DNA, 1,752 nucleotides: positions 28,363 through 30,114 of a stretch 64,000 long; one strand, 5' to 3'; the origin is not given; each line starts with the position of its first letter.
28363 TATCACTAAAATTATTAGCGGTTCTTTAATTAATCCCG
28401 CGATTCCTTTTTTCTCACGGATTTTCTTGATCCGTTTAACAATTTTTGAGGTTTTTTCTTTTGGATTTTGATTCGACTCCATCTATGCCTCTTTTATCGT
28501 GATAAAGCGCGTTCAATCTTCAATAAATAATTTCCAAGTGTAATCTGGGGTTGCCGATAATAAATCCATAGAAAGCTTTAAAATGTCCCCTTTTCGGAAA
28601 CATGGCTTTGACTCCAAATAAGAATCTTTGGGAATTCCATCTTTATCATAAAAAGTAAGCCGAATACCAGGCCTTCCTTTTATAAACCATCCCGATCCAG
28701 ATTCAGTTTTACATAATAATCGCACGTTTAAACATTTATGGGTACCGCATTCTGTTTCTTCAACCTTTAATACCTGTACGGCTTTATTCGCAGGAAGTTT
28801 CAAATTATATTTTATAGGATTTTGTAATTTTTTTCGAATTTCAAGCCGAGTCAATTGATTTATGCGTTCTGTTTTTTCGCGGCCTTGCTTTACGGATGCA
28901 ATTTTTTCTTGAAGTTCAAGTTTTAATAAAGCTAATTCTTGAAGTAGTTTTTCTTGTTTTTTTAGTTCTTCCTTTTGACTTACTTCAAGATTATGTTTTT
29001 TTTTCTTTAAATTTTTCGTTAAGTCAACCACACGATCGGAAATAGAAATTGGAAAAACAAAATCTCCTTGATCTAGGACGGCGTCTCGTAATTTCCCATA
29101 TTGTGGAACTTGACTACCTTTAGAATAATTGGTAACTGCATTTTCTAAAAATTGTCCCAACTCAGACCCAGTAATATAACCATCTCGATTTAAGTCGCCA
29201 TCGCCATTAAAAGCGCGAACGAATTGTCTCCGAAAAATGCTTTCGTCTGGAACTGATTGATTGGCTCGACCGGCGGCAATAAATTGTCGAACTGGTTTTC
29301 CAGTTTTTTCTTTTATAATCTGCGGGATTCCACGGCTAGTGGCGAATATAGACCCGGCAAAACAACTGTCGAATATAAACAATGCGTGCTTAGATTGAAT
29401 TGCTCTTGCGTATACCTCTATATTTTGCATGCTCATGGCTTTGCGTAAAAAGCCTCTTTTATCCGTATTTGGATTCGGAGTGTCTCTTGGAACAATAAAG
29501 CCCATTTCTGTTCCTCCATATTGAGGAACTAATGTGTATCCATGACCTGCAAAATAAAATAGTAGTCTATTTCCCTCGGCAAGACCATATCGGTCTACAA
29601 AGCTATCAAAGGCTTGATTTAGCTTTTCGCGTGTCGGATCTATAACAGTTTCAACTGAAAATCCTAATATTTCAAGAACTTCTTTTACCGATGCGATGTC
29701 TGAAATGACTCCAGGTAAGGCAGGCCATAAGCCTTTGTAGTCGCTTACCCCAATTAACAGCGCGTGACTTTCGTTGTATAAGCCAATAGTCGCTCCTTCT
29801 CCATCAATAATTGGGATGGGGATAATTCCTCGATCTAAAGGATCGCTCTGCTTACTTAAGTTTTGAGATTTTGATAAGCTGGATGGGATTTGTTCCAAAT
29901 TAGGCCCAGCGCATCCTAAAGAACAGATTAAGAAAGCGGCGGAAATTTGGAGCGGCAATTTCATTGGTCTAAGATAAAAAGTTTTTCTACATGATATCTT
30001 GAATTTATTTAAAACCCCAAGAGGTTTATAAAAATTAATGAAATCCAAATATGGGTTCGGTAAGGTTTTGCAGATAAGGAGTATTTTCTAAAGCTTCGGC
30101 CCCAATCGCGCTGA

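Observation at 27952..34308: Co-directional module of exported NHL propeller, two RNI/NLR-type LRR proteins and a lipoprotein caspase, ending in a CheW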

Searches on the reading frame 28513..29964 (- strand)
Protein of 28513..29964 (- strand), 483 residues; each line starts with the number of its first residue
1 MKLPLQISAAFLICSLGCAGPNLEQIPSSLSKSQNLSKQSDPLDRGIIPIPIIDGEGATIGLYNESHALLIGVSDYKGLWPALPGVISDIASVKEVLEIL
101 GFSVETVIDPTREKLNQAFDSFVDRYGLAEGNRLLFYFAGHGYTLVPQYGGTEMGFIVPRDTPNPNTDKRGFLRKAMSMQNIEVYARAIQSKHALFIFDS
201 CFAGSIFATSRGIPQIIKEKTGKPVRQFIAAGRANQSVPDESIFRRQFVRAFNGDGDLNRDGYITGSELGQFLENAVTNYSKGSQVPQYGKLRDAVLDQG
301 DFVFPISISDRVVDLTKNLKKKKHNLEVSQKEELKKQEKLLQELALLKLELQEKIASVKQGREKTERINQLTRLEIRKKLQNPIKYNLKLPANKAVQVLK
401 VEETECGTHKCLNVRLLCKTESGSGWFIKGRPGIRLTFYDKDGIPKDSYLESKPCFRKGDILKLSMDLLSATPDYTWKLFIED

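Call 3: search_protein_families(library=pfam, proteins=[window:28513-29964:-], max_evalue=0.01)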
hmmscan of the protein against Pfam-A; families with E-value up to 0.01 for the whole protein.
window:28513-29964:- (483 aa): 2 families
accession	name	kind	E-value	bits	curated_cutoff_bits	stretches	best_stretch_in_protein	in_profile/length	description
PF00656.27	Peptidase_C14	-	2.7e-17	63.7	21.4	1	67-212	3-135/233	Caspase domain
PF13202.12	EF-hand_5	-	0.0047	16.8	25.9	0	257-273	9-25/25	EF hand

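Call 5: find_encoding_contigs(protein=window:28513-29964:-, flank=10000, max_places=10)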
Protein window:28513-29964:- (483 aa): 4 contigs read that carry it; 2 places shown.
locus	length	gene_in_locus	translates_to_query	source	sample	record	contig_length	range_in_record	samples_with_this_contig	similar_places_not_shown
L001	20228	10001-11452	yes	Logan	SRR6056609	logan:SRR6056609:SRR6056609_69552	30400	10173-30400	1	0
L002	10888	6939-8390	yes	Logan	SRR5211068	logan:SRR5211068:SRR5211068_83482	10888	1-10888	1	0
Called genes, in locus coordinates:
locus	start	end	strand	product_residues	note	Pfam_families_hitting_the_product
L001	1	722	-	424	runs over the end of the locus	PF00657:Lipase_GDSL (weak), PF13472:Lipase_GDSL_2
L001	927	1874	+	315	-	PF00535:Glycos_transf_2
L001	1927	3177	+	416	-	PF13439:Glyco_transf_4 (faint), PF20706:GT4-conflict (weak), PF00534:Glycos_transf_1, PF13692:Glyco_trans_1_4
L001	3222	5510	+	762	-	PF13231:PMT_2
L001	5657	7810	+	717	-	PF25021:TEN_NHL (weak), PF24684:Vgb_lyase (weak), PF25021:TEN_NHL (weak), PF01436:NHL, PF25021:TEN_NHL, PF01436:NHL (weak), PF25021:TEN_NHL (weak), PF25021:TEN_NHL, +10 more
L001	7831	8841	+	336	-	-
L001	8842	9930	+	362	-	-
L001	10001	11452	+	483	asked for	PF00656:Peptidase_C14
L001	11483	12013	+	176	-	PF01584:CheW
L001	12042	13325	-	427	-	PF13517:FG-GAP_3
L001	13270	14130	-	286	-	PF23023:Anti-Pycsar_Apyc1, PF12706:Lactamase_B_2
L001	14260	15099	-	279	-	PF21948:LplA-B_cat, PF03099:BPL_LplA_LipB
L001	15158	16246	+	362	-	PF03781:FGE-sulfatase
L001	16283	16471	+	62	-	-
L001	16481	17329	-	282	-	-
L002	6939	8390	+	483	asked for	PF00656:Peptidase_C14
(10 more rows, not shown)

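Call 7: find_homologous_proteins(query=window:28513-29964:-, max_evalue=0.001)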
Query window:28513-29964:- (483 aa): 1053 proteins with E <= 0.001 among 8000 candidates; the best 120 are listed.
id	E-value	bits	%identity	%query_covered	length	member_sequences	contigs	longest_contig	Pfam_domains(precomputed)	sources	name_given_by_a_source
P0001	0.0e+0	1089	100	100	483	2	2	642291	PF00656.28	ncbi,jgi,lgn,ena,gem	-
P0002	1.6e-274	929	84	100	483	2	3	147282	PF00656.28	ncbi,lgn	-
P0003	3.1e-264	895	82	100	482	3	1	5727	PF00656.28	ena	-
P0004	4.0e-264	895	82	100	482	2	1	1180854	PF00656.28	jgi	jgi:hypothetical protein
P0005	8.5e-132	458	62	67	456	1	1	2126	PF00656.28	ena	-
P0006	1.5e-129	451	61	67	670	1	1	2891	PF14559.13,PF13431.13,PF13414.13,PF00656.28,PF00515.35,PF13424.13,PF13432.13,PF13428.13,PF13181.13,PF08239.18,PF07719.24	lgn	-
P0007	3.2e-129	450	59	71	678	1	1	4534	PF14559.13,PF13431.13,PF13414.13,PF00656.28,PF00515.35,PF13424.13,PF13432.13,PF13428.13,PF13181.13,PF08239.18,PF07719.24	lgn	-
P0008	6.4e-124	432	58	67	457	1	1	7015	PF00656.28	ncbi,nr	ncbi:MAG: caspase family protein [Nitrospinota bacterium]|nr:caspase family protein [Nitrospinota ba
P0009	2.2e-123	431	56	72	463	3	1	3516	PF00656.28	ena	-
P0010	1.4e-121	425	57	70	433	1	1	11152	PF00656.28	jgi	jgi:hypothetical protein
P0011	4.1e-121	423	57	69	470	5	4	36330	PF00656.28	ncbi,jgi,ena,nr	ncbi:MAG: peptidase C14 [Nitrospina sp.]|jgi:hypothetical protein|nr:peptidase C14 [Nitrospina sp.]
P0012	4.6e-121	423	57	67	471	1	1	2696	PF00656.28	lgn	-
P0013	7.9e-121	422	57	67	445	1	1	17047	PF00656.28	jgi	jgi:uncharacterized caspase-like protein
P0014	8.1e-121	422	58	67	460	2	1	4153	PF00656.28,PF08239.18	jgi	jgi:hypothetical protein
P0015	2.4e-120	421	57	70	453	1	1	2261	PF00656.28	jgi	jgi:hypothetical protein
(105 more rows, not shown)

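Call 8: find_encoding_contigs(protein=P0002, flank=10000, max_places=3)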
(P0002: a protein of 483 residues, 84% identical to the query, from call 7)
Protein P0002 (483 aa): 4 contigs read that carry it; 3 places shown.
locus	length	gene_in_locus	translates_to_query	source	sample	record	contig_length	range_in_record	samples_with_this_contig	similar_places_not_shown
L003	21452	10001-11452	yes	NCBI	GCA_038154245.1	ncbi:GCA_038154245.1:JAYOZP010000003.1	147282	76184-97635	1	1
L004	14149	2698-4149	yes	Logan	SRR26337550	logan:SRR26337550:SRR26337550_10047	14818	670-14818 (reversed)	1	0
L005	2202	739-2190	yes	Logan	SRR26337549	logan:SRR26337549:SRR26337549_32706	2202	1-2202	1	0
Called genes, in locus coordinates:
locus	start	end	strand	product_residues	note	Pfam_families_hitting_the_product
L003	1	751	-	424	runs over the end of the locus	PF00657:Lipase_GDSL (weak), PF13472:Lipase_GDSL_2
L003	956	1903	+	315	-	PF00535:Glycos_transf_2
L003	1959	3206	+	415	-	PF13439:Glyco_transf_4 (faint), PF20706:GT4-conflict, PF00534:Glycos_transf_1, PF13692:Glyco_trans_1_4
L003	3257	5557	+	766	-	-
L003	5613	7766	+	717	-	PF25021:TEN_NHL (weak), PF25021:TEN_NHL, PF01436:NHL, PF25021:TEN_NHL, PF01436:NHL (weak), PF08450:SGL (weak), PF25021:TEN_NHL, PF01436:NHL, +12 more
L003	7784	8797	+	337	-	-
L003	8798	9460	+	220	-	-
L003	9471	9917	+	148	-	-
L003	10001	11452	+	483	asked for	PF00656:Peptidase_C14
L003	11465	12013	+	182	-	PF01584:CheW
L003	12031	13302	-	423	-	PF13517:FG-GAP_3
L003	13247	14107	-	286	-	PF23023:Anti-Pycsar_Apyc1, PF12706:Lactamase_B_2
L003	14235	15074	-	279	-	PF21948:LplA-B_cat, PF03099:BPL_LplA_LipB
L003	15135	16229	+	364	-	PF03781:FGE-sulfatase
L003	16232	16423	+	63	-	-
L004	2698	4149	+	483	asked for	PF00656:Peptidase_C14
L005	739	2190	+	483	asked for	PF00656:Peptidase_C14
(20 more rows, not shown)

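Call 9: find_encoding_contigs(protein=P0004, flank=10000, max_places=3)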
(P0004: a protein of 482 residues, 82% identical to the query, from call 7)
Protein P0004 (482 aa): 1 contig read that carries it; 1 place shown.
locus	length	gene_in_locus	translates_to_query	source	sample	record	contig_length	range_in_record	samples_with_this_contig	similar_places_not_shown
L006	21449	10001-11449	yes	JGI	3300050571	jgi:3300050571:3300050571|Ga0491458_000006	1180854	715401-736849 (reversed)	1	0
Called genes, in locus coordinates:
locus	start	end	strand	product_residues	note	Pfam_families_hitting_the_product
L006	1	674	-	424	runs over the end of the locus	PF00657:Lipase_GDSL, PF13472:Lipase_GDSL_2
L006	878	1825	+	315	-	PF00535:Glycos_transf_2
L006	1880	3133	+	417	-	PF13439:Glyco_transf_4 (weak), PF20706:GT4-conflict (weak), PF00534:Glycos_transf_1, PF13692:Glyco_trans_1_4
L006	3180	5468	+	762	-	-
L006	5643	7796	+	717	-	PF05787:PhoX (faint), PF24684:Vgb_lyase (weak), PF25021:TEN_NHL, PF01436:NHL, PF25021:TEN_NHL (weak), PF01436:NHL (weak), PF25021:TEN_NHL, PF01436:NHL (weak), +8 more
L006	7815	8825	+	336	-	-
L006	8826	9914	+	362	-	-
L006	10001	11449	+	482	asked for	PF00656:Peptidase_C14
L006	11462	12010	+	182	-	PF01584:CheW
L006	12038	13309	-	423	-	PF13517:FG-GAP_3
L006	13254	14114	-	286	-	PF23023:Anti-Pycsar_Apyc1, PF12706:Lactamase_B_2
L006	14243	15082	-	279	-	PF21948:LplA-B_cat, PF03099:BPL_LplA_LipB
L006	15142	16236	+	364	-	PF03781:FGE-sulfatase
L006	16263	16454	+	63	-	-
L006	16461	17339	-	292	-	-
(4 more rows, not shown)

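Call 13: find_related_loci(query=A1, collection=genome_contigs, flank=10000)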
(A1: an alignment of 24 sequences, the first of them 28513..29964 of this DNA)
Query A1 (483 aa) in genome_contigs; peptide patterns used: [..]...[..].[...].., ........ (x = any residue, [..] = any of these).
426 stretches matched a pattern; 392 encode a relative of the query (tblastn E <= 1e-3); the best 80 are kept; 80 distinct loci.
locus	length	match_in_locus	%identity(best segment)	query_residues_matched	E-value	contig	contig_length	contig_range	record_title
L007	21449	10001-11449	84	1-483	0e+0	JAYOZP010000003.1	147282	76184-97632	MAG: Nitrospinales bacterium isolate 139561_S162_rosella_bins.tsv.096 NODE_57_length_147282_cov_6.728521, whole genome s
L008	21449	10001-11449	84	1-483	0e+0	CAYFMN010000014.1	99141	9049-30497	MAG TPA_asm: uncultured Nitrospinota bacterium isolate ERP019367_co1_96 genome assembly, contig: NODE_284_length_99141_c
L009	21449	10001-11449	83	1-483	0e+0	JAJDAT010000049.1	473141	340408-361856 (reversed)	MAG: Nitrospinia bacterium isolate OFTM166 OFTM166_48, whole genome shotgun sequence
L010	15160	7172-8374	49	44-449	6e-116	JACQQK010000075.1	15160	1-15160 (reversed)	MAG: Nitrospinota bacterium isolate NC_groundwater_1331_Ag_S-0.2um_58_131 S_p2_S4_coassembly_k141_1346778, whole genome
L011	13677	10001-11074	51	45-421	2e-111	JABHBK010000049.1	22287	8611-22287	MAG: Nitrospina sp. isolate SI036_bin78 k141_1291929, whole genome shotgun sequence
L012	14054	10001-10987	53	45-379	2e-108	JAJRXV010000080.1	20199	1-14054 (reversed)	MAG: Deltaproteobacteria bacterium isolate Dive96_bin3.187 k141_1472061, whole genome shotgun sequence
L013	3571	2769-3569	62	45-311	1e-109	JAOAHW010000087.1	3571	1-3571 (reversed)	MAG: Syntrophorhabdaceae bacterium isolate SKW74 k141_1199769, whole genome shotgun sequence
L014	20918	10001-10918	55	44-343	5e-107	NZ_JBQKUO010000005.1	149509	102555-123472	Nitrospina sp. 32_T5 spades_44, whole genome shotgun sequence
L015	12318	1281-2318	50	45-379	5e-107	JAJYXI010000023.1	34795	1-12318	MAG: Nitrospirae bacterium isolate FK3.bin35 NODE_2328_length_34795_cov_8.697473, whole genome shotgun sequence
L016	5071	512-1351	59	36-322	7e-107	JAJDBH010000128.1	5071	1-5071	MAG: Nitrospinaceae bacterium isolate OFTM387 OFTM387_127, whole genome shotgun sequence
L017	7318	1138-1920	61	48-309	4e-106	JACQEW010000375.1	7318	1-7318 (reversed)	MAG: Nitrospinota bacterium isolate NC_groundwater_1031_Pr1_S-0.65um_41_11 Montesol18_Sp65_coassembly_scaffold_1621203,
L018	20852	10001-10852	56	11-304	5e-106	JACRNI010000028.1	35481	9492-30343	MAG: Deltaproteobacteria bacterium isolate NC_groundwater_1931_Pr3_S-0.2um_41_6 scaffold_29952, whole genome shotgun seq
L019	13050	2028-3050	52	45-375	3e-105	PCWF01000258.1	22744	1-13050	MAG: Nitrospinae bacterium CG11_big_fil_rev_8_21_14_0_20_56_8 CG11_8_21_14_0.20_scaffold_1193_c, whole genome shotgun se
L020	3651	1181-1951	60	45-304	6e-107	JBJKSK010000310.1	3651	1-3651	MAG: Desulfobacterales bacterium isolate Bin_80 S1Ck127_1299734_flag_1_multi_3.0000_len_3651, whole genome shotgun seque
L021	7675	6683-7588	53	44-346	5e-105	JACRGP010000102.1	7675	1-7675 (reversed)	MAG: Nitrospinota bacterium isolate NC_groundwater_1754_Pr3_B-0.1um_58_23 SR-2_scaffold_141_1369646, whole genome shotgu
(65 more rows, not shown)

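Call 29: search_solved_structures(query=window:28513-29964:-, max_evalue=1, show_alignments=2)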
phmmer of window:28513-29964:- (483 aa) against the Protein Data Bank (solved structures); distinct sequences matched with E-value up to 1: 12.
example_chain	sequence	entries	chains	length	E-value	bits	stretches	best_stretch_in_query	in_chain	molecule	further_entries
3v4o_A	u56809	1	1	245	6.3e-07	31.7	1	64-201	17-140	Mucosa-associated lymphoid tissue lymphoma translocation protein 1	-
3v55_A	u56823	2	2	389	1.5e-06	30.4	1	62-201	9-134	Mucosa-associated lymphoid tissue lymphoma translocation protein 1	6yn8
6f7i_A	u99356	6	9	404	1.8e-06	30.2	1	64-201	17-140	Mucosa-associated lymphoid tissue lymphoma translocation protein 1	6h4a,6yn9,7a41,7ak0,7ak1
38go_A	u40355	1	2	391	1.9e-06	30.1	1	64-201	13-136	Mucosa-associated lymphoid tissue lymphoma translocation protein 1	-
8v4x_A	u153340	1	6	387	1.9e-06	30.1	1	65-201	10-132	Mucosa-associated lymphoid tissue lymphoma translocation protein 1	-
9mkc_A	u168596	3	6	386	2e-06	30.1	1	65-201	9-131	Mucosa-associated lymphoid tissue lymphoma translocation protein 1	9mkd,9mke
7pav_A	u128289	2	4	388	2.3e-06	29.8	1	65-201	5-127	Mucosa-associated lymphoid tissue lymphoma translocation protein 1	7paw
4i1p_A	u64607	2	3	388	2.3e-06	29.8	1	65-201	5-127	Mucosa-associated lymphoid tissue lymphoma translocation protein 1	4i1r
3uo8_B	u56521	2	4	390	2.3e-06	29.8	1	65-201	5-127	Mucosa-associated lymphoid tissue lymphoma translocation protein 1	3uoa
3v4l_A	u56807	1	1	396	1.7e-05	27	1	64-201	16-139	Mucosa-associated lymphoid tissue lymphoma translocation protein 1 homolog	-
9n3d_A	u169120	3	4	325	0.14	14.1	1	76-147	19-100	Metacaspase-9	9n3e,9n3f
8a53_A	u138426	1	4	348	0.22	13.4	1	88-147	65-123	Metacaspase-9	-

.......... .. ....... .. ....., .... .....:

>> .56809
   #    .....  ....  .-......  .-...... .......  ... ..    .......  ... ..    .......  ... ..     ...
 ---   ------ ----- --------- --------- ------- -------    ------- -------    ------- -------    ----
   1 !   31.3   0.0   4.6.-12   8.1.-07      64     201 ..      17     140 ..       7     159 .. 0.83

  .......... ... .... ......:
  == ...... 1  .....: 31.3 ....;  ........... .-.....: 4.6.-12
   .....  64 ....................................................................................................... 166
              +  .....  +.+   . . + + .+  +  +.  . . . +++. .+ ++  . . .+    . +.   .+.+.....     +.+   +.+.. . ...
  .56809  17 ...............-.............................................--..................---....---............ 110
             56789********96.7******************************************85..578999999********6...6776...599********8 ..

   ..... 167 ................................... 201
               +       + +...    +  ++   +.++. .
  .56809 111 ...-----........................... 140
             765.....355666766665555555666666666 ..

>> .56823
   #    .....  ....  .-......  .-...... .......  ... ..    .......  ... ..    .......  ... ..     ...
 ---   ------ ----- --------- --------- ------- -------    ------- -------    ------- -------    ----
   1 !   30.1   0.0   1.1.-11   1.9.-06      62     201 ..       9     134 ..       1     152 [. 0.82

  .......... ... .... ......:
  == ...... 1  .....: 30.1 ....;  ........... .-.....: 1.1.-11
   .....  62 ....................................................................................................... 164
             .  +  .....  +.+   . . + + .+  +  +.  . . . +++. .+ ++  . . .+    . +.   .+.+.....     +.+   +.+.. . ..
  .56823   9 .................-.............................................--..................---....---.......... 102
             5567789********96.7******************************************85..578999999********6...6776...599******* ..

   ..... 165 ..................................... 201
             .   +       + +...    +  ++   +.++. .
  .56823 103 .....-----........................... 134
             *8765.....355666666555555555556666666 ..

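Call 30: search_protein_families(library=ncbifam, proteins=[window:28513-29964:-], max_evalue=0.01)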
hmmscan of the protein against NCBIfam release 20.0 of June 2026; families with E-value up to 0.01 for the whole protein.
window:28513-29964:- (483 aa): 1 family
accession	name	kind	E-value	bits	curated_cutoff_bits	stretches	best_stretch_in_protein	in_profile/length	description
NF047832.1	caspase_w_EACC1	subfamily_domain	2.5e-13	50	140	1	66-277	1-208/211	caspase, EACC1-associated type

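Call 31: search_protein_families(library=padloc, proteins=[window:28513-29964:-], max_evalue=0.01)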
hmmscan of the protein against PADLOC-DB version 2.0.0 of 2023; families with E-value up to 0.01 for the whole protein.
window:28513-29964:- (483 aa): 1 family
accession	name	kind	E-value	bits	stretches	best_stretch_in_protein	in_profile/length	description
PDLC02987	caspase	-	2.3e-13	48.1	1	66-258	3-165/453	-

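Call 43: predict_structure(alignment_id=A1)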
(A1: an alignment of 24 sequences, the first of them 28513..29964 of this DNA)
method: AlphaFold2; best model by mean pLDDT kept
length: 483 residues; sequences in the alignment: 24
mean_pLDDT: 58.2   pTM: 0.47
mean pLDDT of the five models: 58.2, 55.0, 54.8, 54.2, 53.0
residues with pLDDT >= 90: 16; 70-90: 137; 50-70: 140; < 50: 190
segments of 3 or more residues with pLDDT < 50: 1-6, 16-62, 202-240, 278-300, 309-312, 379-413, 423-433, 448-453, 468-472, 480-483
pLDDT, mean of each block of 10 residues (from residue 1): 50 46 34 31 31 39 68 79 76 78 86 91 83 79 58 72 82 80 70 67 43 34 38 45 63 69 63 56 34 37 56 55 76 82 84 81 74 60 32 38 39 49 43 50 48 47 50 51 45
secondary structure, 60 per line:
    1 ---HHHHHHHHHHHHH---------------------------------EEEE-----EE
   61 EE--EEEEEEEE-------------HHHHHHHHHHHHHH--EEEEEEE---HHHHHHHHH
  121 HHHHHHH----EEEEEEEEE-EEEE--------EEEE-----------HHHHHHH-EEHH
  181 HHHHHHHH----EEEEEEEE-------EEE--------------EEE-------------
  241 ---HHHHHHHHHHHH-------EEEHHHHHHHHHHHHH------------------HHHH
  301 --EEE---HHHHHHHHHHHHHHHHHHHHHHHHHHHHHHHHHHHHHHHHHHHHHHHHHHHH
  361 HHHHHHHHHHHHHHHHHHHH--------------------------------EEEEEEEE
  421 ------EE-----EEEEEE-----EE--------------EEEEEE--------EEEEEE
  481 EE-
elements in order: H4-16 E50-53 E59-62 E65-72 H86-99 E102-108 H112-127 E132-140 E142-145 E154-157 H169-175 H179-188 E193-200 E208-210 E225-227 H244-255 E263-265 H266-278 H297-300 E303-305 H309-380 E413-420 E434-439 E461-466 E475-482
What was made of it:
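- Closest known: MALT1 paracaspase. Different: The AF2 model is poor outside that core (mean pLDDT 58, call 43).
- Tried and rejected: AF2 model of the caspase with a 24-sequence alignment (call 43).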
